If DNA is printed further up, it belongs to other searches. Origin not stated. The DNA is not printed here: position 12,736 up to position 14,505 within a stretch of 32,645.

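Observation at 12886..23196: Operon Y: RloC/PrrC-like zinc-hook ATPase, a 2065-aa nuclease-STAND-repeat giant and an HExxH protein - candidate undescribed defence system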

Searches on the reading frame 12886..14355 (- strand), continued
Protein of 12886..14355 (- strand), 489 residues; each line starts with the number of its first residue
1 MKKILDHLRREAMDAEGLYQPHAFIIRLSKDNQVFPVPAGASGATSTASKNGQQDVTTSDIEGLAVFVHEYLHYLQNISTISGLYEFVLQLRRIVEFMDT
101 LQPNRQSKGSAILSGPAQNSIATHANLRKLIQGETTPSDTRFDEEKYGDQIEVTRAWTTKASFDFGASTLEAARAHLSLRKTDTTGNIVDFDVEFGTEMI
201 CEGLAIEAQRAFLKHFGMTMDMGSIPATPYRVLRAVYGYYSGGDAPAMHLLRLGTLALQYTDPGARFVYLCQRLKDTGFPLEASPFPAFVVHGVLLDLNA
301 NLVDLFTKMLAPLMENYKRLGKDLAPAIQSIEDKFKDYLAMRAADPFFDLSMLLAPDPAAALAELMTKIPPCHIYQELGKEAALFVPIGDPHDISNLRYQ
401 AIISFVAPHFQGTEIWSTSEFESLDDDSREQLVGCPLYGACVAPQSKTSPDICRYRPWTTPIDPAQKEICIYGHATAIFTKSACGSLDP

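Call 60: fold_search(model_id=the predicted structure, library=pdb)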
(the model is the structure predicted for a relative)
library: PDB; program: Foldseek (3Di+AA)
matches with E <= 10: 266; with E <= 0.001: 0
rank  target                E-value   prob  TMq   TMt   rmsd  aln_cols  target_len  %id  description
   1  4hnc_A                1.9e-01  0.16  0.08  0.10  12.5       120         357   11  P. putida C92S/K166C/C264S mandelate racemase co-crystallized with benzilic acid (released 2013-10-30)
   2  3toy_A                3.4e-01  0.13  0.14  0.16  17.2       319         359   11  CRYSTAL STRUCTURE OF ENOLASE BRADO_4202 (TARGET EFI-501651) FROM Bradyrhizobium sp. ORS278 WITH CALCIUM AND ACETATE BO (released 2011-09-21)
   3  3tte_A                5.0e-01  0.13  0.14  0.17  17.3       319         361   10  Crystal structure of enolase brado_4202 (target EFI-501651) from Bradyrhizobium complexed with magnesium and mandelic  (released 2011-09-28)
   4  1dtn                  6.2e-01  0.12  0.08  0.09  12.5       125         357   12  MANDELATE RACEMASE MUTANT D270N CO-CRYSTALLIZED WITH (S)-ATROLACTATE (released 1996-10-14)
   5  1mns                  6.2e-01  0.12  0.08  0.10  12.0       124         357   10  ON THE ROLE OF LYSINE 166 IN THE MECHANISM OF MANDELATE RACEMASE FROM PSEUDOMONAS PUTIDA: MECHANISTIC AND CRYSTALLOGRAPH (released 1993-10-31)
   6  4hnc_B                6.5e-01  0.12  0.08  0.10  12.0       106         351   11  P. putida C92S/K166C/C264S mandelate racemase co-crystallized with benzilic acid (released 2013-10-30)
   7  1mdl                  7.1e-01  0.11  0.08  0.10  12.3       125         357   12  MANDELATE RACEMASE MUTANT K166R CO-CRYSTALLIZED WITH (R)-MANDELATE (released 1996-10-14)
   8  1lme_B                8.4e-01  0.82  0.07  0.19   6.6        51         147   20  Crystal Structure of Peptide Deformylase from Thermotoga maritima (released 2003-06-24)
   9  8tmb_B                8.4e-01  0.07  0.09  0.12  19.0       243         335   14  Cryo-EM structure of CorA in complex with conformation-specific synthetic antibody C12 and 20 mM MgCl2, State MG20-1 (released 2025-02-12)
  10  1mra                  8.8e-01  0.10  0.08  0.09  12.4       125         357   12  MANDELATE RACEMASE MUTANT D270N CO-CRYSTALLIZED WITH (S)-ATROLACTATE (released 1996-08-01)
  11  4h83_D                1.0e+00  0.12  0.09  0.11  12.1       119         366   14  Crystal structure of Mandelate racemase/muconate lactonizing enzyme (EFI target:502127) (released 2012-10-10)
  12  9ln7_A                1.0e+00  0.04  0.08  0.09  28.8       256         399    9  Alpha-7 nicotinic acetylcholine receptor bound to inhibitory bicyclic peptide KP2007 in a resting state. (released 2026-01-21)
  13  1bqg                  1.1e+00  0.12  0.09  0.10  10.2       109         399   12  THE STRUCTURE OF THE D-GLUCARATE DEHYDRATASE PROTEIN FROM PSEUDOMONAS PUTIDA (released 1999-05-18)
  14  7mqx_E                1.1e+00  0.08  0.08  0.10  11.9       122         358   11  P. putida mandelate racemase forms an oxobenzoxaborole adduct with 2-formylphenylboronic acid (released 2021-08-11)
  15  8tmd_E                1.2e+00  0.07  0.10  0.13  19.5       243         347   14  Cryo-EM structure of CorA in complex with conformation-specific synthetic antibody C18 and 100 uM MgCl2, State MG0.1-1 (released 2025-02-12)
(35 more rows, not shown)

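Call 67: fold_search(model_id=the predicted structure, library=viral)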
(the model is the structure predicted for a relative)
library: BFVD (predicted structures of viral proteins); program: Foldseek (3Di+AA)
matches with E <= 10: 392; with E <= 0.001: 0
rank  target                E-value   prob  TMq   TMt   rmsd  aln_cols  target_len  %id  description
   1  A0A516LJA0            2.1e-01  0.14  0.09  0.18  24.8       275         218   12  (no name in the UniProt tables at hand)
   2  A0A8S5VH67            3.0e-01  0.10  0.08  0.13  21.6       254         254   10  Uncharacterized protein [Myoviridae sp. ctkfK18]
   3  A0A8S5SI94            3.5e-01  0.06  0.07  0.10  28.7       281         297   10  Uncharacterized protein [Myoviridae sp. ct04y17]
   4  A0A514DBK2            4.0e-01  0.15  0.09  0.17  14.7       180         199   13  Uncharacterized protein (Fragment) [Riboviria sp.]
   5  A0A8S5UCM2            4.6e-01  0.08  0.06  0.05  19.7       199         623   10  Tail sheath protein [Siphoviridae sp. ctgN495]
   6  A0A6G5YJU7            5.0e-01  0.10  0.09  0.17  22.4       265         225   13  (no name in the UniProt tables at hand)
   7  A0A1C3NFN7            5.2e-01  0.11  0.10  0.14  19.2       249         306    7  (no name in the UniProt tables at hand)
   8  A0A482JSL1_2          5.7e-01  0.15  0.10  0.04  18.2       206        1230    7  (no name in the UniProt tables at hand)
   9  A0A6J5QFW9            8.4e-01  0.14  0.09  0.19  20.0       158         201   13  Essential recombination function protein [uncultured Caudovirales phage]
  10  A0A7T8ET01            9.6e-01  0.08  0.08  0.16  18.4       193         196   11  (no name in the UniProt tables at hand)
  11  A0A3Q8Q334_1          1.0e+00  0.04  0.09  0.06  19.3       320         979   11  RNA-directed RNA polymerase L [Old schoolhouse virus 2]
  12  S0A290                1.0e+00  0.06  0.06  0.13  16.6       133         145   14  Uncharacterized protein [Cellulophaga phage phi14:2]
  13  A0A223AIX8            1.1e+00  0.16  0.08  0.20  16.4       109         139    6  Uncharacterized protein [Acidovorax phage ACP17]
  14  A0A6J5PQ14            1.1e+00  0.05  0.12  0.14  24.4       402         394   13  Integrase [uncultured Caudovirales phage]
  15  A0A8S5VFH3            1.1e+00  0.23  0.11  0.22  17.5       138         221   10  Uncharacterized protein [Siphoviridae sp. ct1da40]
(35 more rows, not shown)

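Call 90: search_protein_families(library=pfam, proteins=[L092:5728-9405:+, L129:12308-16105:+, L115:13303-16623:-, L112:4596-8072:-, L102:3935-6376:-, L107:6319-8991:-, L111:2471-5722:+, L095:2422-4602:+, L118:7856-9745:+, L121:3257-4837:-], max_evalue=0.0001)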
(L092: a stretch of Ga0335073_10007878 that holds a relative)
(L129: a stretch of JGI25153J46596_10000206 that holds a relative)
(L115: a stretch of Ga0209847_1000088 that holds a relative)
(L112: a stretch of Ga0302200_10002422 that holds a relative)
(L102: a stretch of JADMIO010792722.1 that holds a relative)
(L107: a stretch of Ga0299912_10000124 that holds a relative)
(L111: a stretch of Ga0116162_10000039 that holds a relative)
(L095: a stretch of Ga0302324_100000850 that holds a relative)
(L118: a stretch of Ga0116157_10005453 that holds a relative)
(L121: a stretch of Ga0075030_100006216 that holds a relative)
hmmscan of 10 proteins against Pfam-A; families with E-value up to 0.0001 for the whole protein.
L092:5728-9405:+ (1225 aa): 1 family
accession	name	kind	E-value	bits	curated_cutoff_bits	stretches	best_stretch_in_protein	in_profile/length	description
PF22726.1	NCAB2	-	7.3e-24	84.5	27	1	1143-1219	3-80/80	NACHT C-terminal Alpha/Beta 2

L129:12308-16105:+ (1265 aa): 4 families
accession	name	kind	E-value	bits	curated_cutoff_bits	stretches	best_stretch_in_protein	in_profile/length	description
PF20698.3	PIN-TPR-GreABC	-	4.4e-28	98.7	27.8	1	949-1089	1-137/138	PIN domain associated with the TPR-GreAB-C-PIN system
PF14559.12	TPR_19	-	9.2e-13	48.8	25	0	651-700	3-52/68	Tetratricopeptide repeat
PF13428.12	TPR_14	-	1.6e-11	44.1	23.5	0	643-681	5-43/44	Tetratricopeptide repeat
PF24575.1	TPR_Slam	-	5.7e-05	23.9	35.2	0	627-684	37-92/104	Surface lipoprotein assembly modifier, N-terminal TPR repeats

L115:13303-16623:- (1106 aa): 1 family
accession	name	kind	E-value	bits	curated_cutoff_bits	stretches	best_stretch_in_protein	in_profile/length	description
PF20249.3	VasX_N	-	9.5e-25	87.9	27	1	28-164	1-153/156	VasX toxin N-terminal region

L112:4596-8072:- (1158 aa): 0 families

L102:3935-6376:- (813 aa): 1 family
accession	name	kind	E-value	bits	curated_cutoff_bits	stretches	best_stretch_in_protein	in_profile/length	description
PF02086.21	MethyltransfD12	-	5.6e-20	72.6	22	1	51-296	1-230/253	D12 class N6 adenine-specific DNA methyltransferase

L107:6319-8991:- (890 aa): 0 families

L111:2471-5722:+ (1083 aa): 17 families
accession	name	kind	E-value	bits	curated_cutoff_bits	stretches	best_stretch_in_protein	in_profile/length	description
PF01512.22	Complex1_51K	-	5.7e-45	153.3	31.2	1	230-400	2-149/150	Nuo51 FMN-binding domain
PF10589.14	NADH_4Fe-4S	-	3.3e-35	120.3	23.5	1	511-595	1-85/85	NADH-ubiquinone oxidoreductase-F iron-sulfur binding region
PF07992.20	Pyr_redox_2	-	1.2e-33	117.2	26.1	1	705-1002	2-291/291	Pyridine nucleotide-disulphide oxidoreductase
PF14691.11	Fer4_20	-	7.9e-20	71.2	25.8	1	606-689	24-110/113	Dihydroprymidine dehydrogenase domain II, 4Fe-4S cluster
PF00070.33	Pyr_redox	-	1.8e-11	44.8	22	0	836-909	1-78/82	Pyridine nucleotide-disulphide oxidoreductase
PF13738.12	Pyr_redox_3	-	1.9e-10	40.9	30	1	790-869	125-198/305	Pyridine nucleotide-disulphide oxidoreductase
PF13450.12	NAD_binding_8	-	2.3e-08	34.6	21.9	1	708-742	1-35/68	NAD(P)-binding Rossmann-like domain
PF12831.13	FAD_oxidored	-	6.2e-08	32.8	27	0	706-746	2-42/416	FAD dependent oxidoreductase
PF01257.25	2Fe-2S_thioredx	-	2.3e-07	31.2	24.8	1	78-151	67-142/145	Thioredoxin-like [2Fe-2S] ferredoxin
PF01266.30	DAO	-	9.7e-07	29.1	27.9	1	705-740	1-37/353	FAD dependent oxidoreductase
PF01946.23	Thi4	-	3.5e-06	26.9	26.2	1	702-742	16-57/235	Thi4 family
PF01593.30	Amino_oxidase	-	5.4e-06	26.4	19.8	0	714-740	2-28/443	Flavin containing amine oxidoreductase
PF01134.28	GIDA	-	7.4e-06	25.7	22.1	0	706-765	2-61/391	Glucose inhibited division protein A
PF01262.27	AlaDh_PNT_C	-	8e-06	25.9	23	0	830-867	22-60/214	Alanine dehydrogenase/PNT, C-terminal domain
PF00890.30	FAD_binding_2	-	8.1e-06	25.7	20.4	0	706-740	2-36/414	FAD binding domain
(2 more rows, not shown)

L095:2422-4602:+ (726 aa): 3 families
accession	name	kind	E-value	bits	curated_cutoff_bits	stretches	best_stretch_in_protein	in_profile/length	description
PF07693.20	KAP_NTPase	-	6.1e-56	190.3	20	1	31-311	1-291/293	KAP family P-loop domain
PF13191.12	AAA_16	-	2.8e-07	31.6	32.6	1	37-192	11-146/167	AAA ATPase domain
PF13401.12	AAA_22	-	2.4e-06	28.3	27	1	52-200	7-106/130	AAA domain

L118:7856-9745:+ (629 aa): 1 family
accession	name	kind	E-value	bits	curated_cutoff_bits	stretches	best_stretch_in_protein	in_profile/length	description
PF13476.12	AAA_23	-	1.3e-05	26.4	27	0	26-255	18-155/201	AAA domain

L121:3257-4837:- (526 aa): 0 families

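Call 92: search_protein_families(library=phrogs, proteins=[window:12886-14355:-], max_evalue=0.001)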
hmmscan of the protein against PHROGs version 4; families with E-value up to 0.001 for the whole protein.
window:12886-14355:- (489 aa): 1 family
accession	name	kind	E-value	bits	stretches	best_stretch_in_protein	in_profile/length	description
phrog_15354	-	unknown function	2.6e-13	50.7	2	327-476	283-432/441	-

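Call 93: find_related_loci(query=A2, collection=viral_contigs, flank=10000)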
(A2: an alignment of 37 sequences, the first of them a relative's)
Query A2 (489 aa) in viral_contigs; peptide patterns used: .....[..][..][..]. (x = any residue, [..] = any of these).
30 stretches matched a pattern; 2 encode a relative of the query (tblastn E <= 1e-3); 2 distinct loci.
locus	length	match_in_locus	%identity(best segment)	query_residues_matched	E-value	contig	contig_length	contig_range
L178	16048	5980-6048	65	62-84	6e-6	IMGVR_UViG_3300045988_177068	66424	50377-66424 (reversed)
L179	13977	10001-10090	53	55-84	2e-5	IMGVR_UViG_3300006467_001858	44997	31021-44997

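Call 101: search_protein_families(library=pfam, proteins=[L128:2167-3705:+, L128:3826-5556:+, L128:5549-6943:+, L128:7103-7597:-], max_evalue=0.001)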
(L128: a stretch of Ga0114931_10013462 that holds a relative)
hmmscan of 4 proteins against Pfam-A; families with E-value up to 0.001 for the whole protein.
L128:2167-3705:+ (512 aa): 1 family
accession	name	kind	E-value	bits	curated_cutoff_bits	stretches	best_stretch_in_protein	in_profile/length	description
PF02661.23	Fic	-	1.2e-12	48.9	24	1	368-462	8-93/93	Fic/DOC family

L128:3826-5556:+ (576 aa): 4 families
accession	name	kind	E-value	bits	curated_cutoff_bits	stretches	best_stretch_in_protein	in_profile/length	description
PF13175.12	AAA_15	-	3.5e-18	66.8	32.1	2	1-77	1-85/374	AAA ATPase domain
PF13304.12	AAA_21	-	9.3e-15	55.9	27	1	254-324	229-303/304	AAA domain, putative AbiEii toxin, Type IV TA system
PF02463.25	SMC_N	-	1.1e-07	31.9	40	0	3-55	2-56/220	RecF/RecN/SMC N terminal domain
PF11398.14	DUF2813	-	6.1e-06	26.3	21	1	1-87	1-89/372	Protein of unknown function (DUF2813)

L128:5549-6943:+ (464 aa): 2 families
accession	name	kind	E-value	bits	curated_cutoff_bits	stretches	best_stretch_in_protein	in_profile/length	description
PF01443.25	Viral_helicase1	-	4.8e-07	30.3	21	0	420-460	185-227/228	Viral superfamily 1 RNA helicase core domain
PF00580.27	UvrD-helicase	-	2.2e-05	24.7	23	0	115-166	205-257/271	UvrD/REP helicase N-terminal domain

L128:7103-7597:- (164 aa): 0 families

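Call 102: search_protein_families(library=pfam, proteins=[L085:13487-14527:+, L091:2009-3355:+, L098:756-1847:+, L099:112-1365:+, L108:8943-9878:+, L110:9137-9949:+, L115:8348-9706:+, L129:7399-9723:+, L092:4949-5725:+, L120:7147-9450:-], max_evalue=0.001)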
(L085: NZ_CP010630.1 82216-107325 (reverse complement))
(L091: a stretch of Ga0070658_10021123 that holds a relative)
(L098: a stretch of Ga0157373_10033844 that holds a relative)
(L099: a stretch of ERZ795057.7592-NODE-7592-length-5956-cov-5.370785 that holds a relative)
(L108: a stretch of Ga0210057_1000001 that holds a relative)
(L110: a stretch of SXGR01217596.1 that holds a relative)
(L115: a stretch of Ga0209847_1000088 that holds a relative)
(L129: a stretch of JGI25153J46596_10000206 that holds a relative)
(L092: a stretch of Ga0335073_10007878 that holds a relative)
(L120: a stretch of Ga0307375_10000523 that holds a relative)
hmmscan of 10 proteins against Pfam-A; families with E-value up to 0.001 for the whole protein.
L085:13487-14527:+ (346 aa): 0 families

L091:2009-3355:+ (448 aa): 0 families

L098:756-1847:+ (363 aa): 1 family
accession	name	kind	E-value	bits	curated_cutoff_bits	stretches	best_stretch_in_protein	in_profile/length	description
PF08808.17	RES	-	3.3e-11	43.9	23.2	1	185-290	20-125/157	RES domain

L099:112-1365:+ (417 aa): 2 families
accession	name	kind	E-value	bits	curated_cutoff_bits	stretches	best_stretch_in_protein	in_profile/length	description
PF01844.29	HNH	-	3.7e-11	43.4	21.4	1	28-74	1-47/47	HNH endonuclease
PF14279.12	HNH_5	-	1.8e-10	41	27.5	1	28-74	1-46/56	HNH endonuclease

L108:8943-9878:+ (311 aa): 1 family
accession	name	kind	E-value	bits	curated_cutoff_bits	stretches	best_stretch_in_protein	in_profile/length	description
PF08239.17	SH3_3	-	0.00066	20.3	27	0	258-309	5-53/54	Bacterial SH3 domain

L110:9137-9949:+ (270 aa): 0 families

L115:8348-9706:+ (452 aa): 0 families

L129:7399-9723:+ (774 aa): 1 family
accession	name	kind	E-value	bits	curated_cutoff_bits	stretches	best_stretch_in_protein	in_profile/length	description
PF06527.16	TniQ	-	1.5e-17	65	27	1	172-307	3-142/142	TniQ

L092:4949-5725:+ (258 aa): 0 families

L120:7147-9450:- (767 aa): 2 families
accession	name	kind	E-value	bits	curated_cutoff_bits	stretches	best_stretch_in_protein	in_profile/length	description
PF13560.12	HTH_31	-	1.2e-09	38.8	27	1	62-119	2-60/64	Helix-turn-helix domain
PF01381.28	HTH_3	-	2e-07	31.4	23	1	69-114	4-49/55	Helix-turn-helix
